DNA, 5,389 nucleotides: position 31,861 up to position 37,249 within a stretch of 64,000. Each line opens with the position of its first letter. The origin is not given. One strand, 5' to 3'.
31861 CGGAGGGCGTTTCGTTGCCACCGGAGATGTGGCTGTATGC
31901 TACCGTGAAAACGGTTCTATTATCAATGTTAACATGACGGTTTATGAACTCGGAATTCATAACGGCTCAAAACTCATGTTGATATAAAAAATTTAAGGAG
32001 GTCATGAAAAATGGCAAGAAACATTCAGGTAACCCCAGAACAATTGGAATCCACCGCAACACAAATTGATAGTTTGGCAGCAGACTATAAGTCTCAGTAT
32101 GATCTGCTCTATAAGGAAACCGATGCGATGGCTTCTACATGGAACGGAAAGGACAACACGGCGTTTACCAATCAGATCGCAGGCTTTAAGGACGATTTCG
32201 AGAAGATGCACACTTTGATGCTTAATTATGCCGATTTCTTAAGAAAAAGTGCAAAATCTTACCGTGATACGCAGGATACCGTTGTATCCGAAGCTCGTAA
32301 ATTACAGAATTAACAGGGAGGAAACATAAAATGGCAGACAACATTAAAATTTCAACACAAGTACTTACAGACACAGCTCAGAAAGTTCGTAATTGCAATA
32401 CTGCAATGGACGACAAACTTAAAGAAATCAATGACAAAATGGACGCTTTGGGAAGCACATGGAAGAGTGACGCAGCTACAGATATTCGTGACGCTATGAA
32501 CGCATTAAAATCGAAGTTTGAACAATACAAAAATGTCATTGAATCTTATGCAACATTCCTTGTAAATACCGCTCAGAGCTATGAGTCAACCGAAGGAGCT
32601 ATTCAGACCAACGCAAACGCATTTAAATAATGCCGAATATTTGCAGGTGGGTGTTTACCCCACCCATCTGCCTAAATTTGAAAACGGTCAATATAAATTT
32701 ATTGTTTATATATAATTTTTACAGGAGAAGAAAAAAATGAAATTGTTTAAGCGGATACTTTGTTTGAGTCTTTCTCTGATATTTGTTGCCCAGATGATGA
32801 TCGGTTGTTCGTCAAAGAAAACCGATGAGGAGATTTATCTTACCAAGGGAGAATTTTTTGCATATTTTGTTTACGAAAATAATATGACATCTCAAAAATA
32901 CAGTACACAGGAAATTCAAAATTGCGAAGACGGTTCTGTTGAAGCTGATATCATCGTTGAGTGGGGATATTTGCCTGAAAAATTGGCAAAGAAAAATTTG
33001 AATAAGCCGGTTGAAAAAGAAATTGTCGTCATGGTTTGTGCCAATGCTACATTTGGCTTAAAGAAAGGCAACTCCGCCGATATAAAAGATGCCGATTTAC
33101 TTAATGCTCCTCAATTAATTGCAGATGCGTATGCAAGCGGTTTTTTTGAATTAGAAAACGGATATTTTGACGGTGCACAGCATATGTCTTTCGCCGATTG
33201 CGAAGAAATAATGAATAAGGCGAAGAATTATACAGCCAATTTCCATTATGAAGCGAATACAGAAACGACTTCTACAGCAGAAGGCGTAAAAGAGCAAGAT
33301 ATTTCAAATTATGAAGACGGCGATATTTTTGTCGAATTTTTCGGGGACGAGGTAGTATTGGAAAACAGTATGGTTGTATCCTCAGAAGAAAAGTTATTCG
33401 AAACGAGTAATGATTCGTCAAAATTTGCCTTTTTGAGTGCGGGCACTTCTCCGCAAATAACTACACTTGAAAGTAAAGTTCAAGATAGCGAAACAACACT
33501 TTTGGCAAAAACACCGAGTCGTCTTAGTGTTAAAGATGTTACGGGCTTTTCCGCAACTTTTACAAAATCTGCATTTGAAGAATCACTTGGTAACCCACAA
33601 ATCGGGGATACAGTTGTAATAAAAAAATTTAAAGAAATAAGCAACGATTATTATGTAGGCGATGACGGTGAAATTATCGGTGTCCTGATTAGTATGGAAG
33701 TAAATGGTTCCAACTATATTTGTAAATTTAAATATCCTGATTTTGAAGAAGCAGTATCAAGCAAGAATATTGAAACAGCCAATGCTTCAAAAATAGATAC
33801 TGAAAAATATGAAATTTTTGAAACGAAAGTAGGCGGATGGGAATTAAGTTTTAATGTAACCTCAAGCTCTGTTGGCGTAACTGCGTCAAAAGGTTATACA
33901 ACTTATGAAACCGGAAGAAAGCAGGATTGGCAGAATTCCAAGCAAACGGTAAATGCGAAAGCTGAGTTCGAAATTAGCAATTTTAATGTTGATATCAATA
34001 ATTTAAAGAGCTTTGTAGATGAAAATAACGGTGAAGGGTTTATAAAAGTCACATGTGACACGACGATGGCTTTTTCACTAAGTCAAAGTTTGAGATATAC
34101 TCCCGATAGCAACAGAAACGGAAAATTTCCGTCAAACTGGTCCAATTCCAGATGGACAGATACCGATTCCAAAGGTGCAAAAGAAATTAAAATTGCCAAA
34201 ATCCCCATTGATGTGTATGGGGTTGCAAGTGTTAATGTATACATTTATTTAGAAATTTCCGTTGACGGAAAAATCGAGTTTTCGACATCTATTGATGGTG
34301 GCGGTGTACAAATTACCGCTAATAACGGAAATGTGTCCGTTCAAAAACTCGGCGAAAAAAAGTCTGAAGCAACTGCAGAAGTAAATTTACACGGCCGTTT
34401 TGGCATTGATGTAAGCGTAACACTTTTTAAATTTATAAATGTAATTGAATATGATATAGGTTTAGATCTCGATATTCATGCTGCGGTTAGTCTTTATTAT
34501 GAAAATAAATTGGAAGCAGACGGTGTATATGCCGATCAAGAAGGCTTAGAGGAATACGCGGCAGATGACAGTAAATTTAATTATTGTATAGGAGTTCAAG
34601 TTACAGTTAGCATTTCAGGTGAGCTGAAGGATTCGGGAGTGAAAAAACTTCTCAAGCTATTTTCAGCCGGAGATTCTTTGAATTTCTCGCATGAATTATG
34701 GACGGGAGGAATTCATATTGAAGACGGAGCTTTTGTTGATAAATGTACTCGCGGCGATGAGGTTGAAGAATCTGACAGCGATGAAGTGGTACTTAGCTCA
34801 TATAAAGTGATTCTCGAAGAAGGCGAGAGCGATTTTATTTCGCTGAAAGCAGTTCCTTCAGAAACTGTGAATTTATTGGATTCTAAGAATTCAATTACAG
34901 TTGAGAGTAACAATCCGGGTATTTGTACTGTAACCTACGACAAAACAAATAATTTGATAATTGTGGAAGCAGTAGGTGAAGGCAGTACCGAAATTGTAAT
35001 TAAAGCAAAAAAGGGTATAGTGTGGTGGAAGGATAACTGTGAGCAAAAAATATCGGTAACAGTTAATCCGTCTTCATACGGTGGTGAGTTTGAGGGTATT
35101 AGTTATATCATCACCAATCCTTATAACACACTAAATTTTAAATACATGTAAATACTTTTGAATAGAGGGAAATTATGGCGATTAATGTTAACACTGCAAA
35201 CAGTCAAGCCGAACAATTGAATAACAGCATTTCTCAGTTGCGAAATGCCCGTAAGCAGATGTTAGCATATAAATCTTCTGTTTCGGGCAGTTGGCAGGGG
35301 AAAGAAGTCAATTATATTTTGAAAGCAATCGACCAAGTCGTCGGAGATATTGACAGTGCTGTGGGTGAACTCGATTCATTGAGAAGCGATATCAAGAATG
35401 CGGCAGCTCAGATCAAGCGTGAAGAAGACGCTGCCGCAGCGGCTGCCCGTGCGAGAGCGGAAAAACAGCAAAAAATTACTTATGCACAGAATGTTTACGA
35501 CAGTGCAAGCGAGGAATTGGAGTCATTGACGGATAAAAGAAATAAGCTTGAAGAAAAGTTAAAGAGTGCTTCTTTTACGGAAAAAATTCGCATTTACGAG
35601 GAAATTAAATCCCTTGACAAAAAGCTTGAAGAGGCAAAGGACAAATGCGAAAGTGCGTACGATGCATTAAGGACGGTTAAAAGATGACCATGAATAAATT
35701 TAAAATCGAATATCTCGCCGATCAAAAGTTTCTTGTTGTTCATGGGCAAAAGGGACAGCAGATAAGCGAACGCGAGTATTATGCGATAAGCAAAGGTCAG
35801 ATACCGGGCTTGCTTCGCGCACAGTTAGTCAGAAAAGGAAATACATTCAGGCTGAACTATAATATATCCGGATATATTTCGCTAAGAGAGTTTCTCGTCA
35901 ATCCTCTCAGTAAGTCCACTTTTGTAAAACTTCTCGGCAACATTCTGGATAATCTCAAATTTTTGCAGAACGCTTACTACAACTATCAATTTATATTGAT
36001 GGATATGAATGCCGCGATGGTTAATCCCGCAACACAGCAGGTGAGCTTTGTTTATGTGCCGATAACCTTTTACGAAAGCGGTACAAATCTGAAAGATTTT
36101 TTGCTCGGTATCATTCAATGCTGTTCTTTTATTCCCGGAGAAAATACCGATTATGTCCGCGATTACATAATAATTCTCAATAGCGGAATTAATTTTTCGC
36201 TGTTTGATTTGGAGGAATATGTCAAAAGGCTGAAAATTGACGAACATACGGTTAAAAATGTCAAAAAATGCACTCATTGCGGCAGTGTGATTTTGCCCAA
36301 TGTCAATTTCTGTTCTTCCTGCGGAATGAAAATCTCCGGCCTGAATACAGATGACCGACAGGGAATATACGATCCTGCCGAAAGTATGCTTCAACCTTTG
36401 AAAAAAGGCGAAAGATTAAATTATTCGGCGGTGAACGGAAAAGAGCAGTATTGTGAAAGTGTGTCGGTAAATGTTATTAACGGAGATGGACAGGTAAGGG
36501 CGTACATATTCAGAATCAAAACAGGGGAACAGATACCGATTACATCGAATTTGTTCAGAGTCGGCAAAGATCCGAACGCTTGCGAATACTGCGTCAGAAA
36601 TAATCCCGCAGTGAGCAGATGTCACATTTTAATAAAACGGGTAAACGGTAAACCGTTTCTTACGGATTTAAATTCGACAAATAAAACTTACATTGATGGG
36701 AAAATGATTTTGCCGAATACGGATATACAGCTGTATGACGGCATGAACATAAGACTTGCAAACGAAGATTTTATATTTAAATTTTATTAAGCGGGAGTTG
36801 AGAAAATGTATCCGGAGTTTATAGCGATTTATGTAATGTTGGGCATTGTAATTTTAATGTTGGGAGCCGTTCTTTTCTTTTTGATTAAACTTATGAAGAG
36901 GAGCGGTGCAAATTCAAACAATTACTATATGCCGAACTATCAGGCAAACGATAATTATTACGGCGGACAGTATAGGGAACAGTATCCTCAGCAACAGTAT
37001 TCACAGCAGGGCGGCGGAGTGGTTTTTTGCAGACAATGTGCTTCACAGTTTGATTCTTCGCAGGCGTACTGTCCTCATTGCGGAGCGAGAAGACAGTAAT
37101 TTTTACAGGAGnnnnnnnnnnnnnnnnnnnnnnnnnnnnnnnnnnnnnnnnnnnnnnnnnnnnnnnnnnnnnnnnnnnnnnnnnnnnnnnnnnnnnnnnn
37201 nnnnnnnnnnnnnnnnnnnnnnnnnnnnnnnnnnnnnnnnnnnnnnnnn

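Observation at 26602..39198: T7SSb-like secretion island hard-wired to a kinase / PP2C / FHA phospho-signalling triad and missing canonical membrane core genes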

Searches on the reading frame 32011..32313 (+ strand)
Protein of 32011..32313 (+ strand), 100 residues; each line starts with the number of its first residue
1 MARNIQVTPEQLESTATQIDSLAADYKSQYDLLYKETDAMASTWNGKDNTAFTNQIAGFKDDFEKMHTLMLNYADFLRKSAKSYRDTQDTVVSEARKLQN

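Call 3: search_protein_families(library=pfam, proteins=[window:32011-32313:+], max_evalue=0.01)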
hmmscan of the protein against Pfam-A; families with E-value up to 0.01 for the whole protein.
window:32011-32313:+ (100 aa): 4 families
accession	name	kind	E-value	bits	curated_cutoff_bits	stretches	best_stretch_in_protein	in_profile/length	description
PF06013.18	WXG100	-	5e-16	59.2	27.3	1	4-87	1-84/86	Proteins of 100 residues with WXG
PF10824.14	T7SS_ESX_EspC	-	1.6e-05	25.7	23.5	1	1-90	1-93/100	Excreted virulence factor EspC, type VII ESX diderm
PF25547.1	WXG100_2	-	0.005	17.2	27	1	11-94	30-115/150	WXG100 like domain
PF00823.25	PPE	-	0.0062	17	26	1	9-94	20-106/165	PPE family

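Call 36: search_protein_families(library=ncbifam, proteins=[window:32011-32313:+], max_evalue=0.01)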
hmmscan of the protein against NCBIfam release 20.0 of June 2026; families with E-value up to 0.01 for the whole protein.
window:32011-32313:+ (100 aa): 3 families
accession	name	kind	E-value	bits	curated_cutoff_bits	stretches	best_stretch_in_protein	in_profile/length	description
TIGR03930.1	WXG100_ESAT6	subfamily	2.2e-16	59.8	44.85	1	5-89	2-86/90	WXG100 family type VII secretion target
NF035934.1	ESAT6_2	subfamily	4.8e-12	45.9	100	1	4-97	2-95/96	pore-forming ESAT-6 family protein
NF008503.0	PRK11413.1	equivalog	0.0032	15.5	641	1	12-75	222-285/753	hydratase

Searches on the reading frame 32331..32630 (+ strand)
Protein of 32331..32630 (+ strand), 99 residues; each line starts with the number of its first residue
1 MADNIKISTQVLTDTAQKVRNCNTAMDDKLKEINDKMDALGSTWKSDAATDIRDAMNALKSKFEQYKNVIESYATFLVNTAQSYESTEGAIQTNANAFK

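Call 3: search_protein_families(library=pfam, proteins=[window:32331-32630:+], max_evalue=0.01)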
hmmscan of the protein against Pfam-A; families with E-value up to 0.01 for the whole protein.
window:32331-32630:+ (99 aa): 2 families
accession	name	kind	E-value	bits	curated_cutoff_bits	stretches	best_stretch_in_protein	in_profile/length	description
PF06013.18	WXG100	-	5.4e-15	55.9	27.3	1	4-88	1-85/86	Proteins of 100 residues with WXG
PF10824.14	T7SS_ESX_EspC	-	0.00043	21.1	23.5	1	1-90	1-93/100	Excreted virulence factor EspC, type VII ESX diderm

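Call 36: search_protein_families(library=ncbifam, proteins=[window:32331-32630:+], max_evalue=0.01)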
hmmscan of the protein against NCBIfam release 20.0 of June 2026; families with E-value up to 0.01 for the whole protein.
window:32331-32630:+ (99 aa): 3 families
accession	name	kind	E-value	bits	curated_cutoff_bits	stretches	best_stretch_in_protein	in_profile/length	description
NF035934.1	ESAT6_2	subfamily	2.3e-32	111.1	100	1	3-98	1-96/96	pore-forming ESAT-6 family protein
TIGR03930.1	WXG100_ESAT6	subfamily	4.7e-15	55.5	44.85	1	5-91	2-88/90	WXG100 family type VII secretion target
NF049873.2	cytotoxin_MakE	exception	0.0054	15.8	360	1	15-93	71-149/352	alpha-pore-forming cytotoxin subunit MakE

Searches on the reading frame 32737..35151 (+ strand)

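Call 3: search_protein_families(library=pfam, proteins=[window:32737-35151:+], max_evalue=0.01)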
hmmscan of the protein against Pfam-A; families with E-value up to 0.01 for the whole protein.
window:32737-35151:+ (804 aa): 0 families

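Call 36: search_protein_families(library=ncbifam, proteins=[window:32737-35151:+], max_evalue=0.01)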
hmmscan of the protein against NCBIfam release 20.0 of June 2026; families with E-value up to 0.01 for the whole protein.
window:32737-35151:+ (804 aa): 0 families

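Call 46: search_protein_families(library=pfam, proteins=[window:32737-35151:+], max_evalue=10)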
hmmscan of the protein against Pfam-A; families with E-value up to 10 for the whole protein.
window:32737-35151:+ (804 aa): 1 family
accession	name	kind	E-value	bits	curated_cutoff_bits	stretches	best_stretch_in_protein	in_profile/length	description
PF16339.10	DUF4969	-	5.7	7.8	31.4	0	4-32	2-30/79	Domain of unknown function (DUF4969)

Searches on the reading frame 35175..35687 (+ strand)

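Call 3: search_protein_families(library=pfam, proteins=[window:35175-35687:+], max_evalue=0.01)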
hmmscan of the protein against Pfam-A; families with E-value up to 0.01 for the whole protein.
window:35175-35687:+ (170 aa): 5 families
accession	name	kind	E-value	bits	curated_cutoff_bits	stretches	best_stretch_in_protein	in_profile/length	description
PF23854.1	DUF7217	-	0.00072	19.8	29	0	77-169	37-125/238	Domain of unknown function (DUF7217)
PF23735.1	KIF9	-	0.0013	19.3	31.9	0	4-77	40-113/140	Kinesin-like protein KIF9 domain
PF12128.14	DUF3584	-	0.0017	16.3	31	1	65-163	605-703/1191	Protein of unknown function (DUF3584)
PF06013.18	WXG100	-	0.0048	17.6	27.3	1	7-80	8-81/86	Proteins of 100 residues with WXG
PF17749.6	MIP-T3_C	-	0.0075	16.7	25.8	0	43-90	64-111/154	Microtubule-binding protein MIP-T3 C-terminal region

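Call 36: search_protein_families(library=ncbifam, proteins=[window:35175-35687:+], max_evalue=0.01)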
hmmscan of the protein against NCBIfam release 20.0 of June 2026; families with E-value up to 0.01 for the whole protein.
window:35175-35687:+ (170 aa): 6 families
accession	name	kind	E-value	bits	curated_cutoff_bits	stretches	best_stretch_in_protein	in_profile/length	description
NF045487.1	ASRP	equivalog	2.5e-06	26.4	300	1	10-167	118-270/593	archaea-specific SMC-related protein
TIGR02168.1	SMC_prok_B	equivalog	8.6e-05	20.5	567.35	1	6-161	298-461/1181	chromosome segregation protein SMC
TIGR04523.1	Mplasa_alph_rch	subfamily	0.00011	20.3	270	1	5-155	276-425/745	helix-rich protein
TIGR02169.1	SMC_prok_A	equivalog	0.00087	17.1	729.4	1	9-162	237-392/1165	chromosome segregation protein SMC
NF045780.1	TrlF_fam_ATP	equivalog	0.0085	14.8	350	1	8-162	531-692/944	TrlF family AAA-like ATPase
NF002244.0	PRK01156.1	equivalog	0.0085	14.2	847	0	47-155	173-282/895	DNA double-strand break repair ATPase Rad50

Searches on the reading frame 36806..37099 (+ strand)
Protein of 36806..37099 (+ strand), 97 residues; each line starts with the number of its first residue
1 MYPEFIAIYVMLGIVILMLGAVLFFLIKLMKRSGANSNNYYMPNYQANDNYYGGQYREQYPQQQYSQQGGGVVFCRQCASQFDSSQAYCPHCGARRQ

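Call 4: search_protein_families(library=pfam, proteins=[window:36806-37099:+], max_evalue=0.01)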
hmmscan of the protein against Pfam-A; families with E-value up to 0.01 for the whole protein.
window:36806-37099:+ (97 aa): 7 families
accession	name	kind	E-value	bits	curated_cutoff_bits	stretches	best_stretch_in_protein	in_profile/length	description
PF24463.1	DUF7577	-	0.00036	20.5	28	0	87-95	3-11/27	Domain of unknown function (DUF7577)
PF13920.12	zf-C3HC4_3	-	0.0023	18.2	27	1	70-94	21-44/49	Zinc finger, C3HC4 type (RING finger)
PF17032.10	Zn_ribbon_15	-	0.0024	19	28.9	1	64-93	51-73/73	zinc-ribbon family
PF13248.11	Zn_ribbon_3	-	0.0042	16.9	27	1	75-95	5-25/26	zinc-ribbon domain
PF07191.17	Zn_ribbon_6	-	0.0069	16.8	25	1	63-94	8-37/67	Double zinc ribbon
PF12773.13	DZR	-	0.0083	16.7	27.3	0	75-94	1-20/45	Double zinc ribbon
PF13240.11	Zn_Ribbon_1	-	0.0092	16.2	25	0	74-94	1-21/23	zinc-ribbon domain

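Call 37: search_protein_families(library=ncbifam, proteins=[window:36806-37099:+], max_evalue=0.01)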
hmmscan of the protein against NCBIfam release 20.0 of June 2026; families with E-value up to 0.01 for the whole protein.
window:36806-37099:+ (97 aa): 1 family
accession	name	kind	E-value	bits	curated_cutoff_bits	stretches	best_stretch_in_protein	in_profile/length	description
NF046005.2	near_gluc_PtsG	equivalog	0.0098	16.1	45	0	7-57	5-57/85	MPN207a family PTS transporter accessory protein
